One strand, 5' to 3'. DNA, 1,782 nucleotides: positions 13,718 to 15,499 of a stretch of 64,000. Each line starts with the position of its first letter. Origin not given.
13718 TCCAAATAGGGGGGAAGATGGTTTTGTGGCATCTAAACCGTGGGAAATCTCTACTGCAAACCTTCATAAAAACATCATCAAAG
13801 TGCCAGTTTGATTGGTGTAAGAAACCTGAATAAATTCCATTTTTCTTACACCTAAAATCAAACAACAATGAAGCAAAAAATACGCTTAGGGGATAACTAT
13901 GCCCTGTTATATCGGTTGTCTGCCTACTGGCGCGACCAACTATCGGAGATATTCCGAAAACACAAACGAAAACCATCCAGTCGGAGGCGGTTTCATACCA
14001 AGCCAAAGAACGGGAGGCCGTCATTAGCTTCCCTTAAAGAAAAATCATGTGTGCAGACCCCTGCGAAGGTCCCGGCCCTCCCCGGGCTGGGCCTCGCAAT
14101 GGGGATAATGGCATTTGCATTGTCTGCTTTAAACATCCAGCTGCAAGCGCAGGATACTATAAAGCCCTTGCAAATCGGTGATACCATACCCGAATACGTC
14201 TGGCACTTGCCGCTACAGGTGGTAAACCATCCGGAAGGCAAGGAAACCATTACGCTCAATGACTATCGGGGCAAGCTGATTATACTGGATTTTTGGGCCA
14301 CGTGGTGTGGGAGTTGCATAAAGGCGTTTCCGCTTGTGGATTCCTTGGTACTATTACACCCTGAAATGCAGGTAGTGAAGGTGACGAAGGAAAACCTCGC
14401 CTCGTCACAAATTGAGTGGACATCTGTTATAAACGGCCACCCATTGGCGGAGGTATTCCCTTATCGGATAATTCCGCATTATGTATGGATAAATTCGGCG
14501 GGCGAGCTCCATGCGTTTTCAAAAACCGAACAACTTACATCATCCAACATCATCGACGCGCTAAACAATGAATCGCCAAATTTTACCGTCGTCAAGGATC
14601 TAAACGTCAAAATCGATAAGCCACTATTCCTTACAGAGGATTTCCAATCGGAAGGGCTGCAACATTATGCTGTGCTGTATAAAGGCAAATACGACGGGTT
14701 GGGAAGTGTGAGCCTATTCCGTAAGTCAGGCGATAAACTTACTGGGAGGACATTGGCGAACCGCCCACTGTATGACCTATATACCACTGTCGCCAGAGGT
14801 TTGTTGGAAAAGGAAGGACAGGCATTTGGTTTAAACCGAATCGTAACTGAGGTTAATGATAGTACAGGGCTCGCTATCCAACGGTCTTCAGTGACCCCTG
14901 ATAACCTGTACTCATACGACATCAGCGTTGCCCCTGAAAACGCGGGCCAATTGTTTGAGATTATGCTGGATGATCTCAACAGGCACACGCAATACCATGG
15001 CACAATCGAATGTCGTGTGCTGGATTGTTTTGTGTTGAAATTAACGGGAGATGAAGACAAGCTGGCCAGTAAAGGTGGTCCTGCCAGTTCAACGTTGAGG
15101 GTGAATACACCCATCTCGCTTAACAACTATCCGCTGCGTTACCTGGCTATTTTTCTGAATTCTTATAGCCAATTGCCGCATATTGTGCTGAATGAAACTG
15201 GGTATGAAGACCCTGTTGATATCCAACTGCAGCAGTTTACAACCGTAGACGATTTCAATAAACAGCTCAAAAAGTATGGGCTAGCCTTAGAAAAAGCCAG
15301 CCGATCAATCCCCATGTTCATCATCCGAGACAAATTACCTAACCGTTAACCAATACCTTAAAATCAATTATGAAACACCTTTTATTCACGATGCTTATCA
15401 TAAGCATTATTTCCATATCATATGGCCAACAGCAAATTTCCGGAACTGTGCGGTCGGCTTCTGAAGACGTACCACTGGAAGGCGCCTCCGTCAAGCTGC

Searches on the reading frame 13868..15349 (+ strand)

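Call 73: search_protein_families(library=pfam, proteins=[window:13868-15349:+], max_evalue=0.01)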
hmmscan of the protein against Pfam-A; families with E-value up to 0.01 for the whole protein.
window:13868-15349:+ (493 aa): 4 families
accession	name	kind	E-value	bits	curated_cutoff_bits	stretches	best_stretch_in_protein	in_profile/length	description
PF00578.27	AhpC-TSA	-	2.7e-05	24.5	26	1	124-161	14-52/124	AhpC/TSA family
PF00085.26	Thioredoxin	-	3.9e-05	24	23.5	1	135-175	18-59/103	Thioredoxin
PF08534.16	Redoxin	-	0.00043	20.5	26.6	1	104-160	3-54/148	Redoxin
PF14595.12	Thioredoxin_9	-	0.0091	16.3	25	0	134-174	40-80/129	Thioredoxin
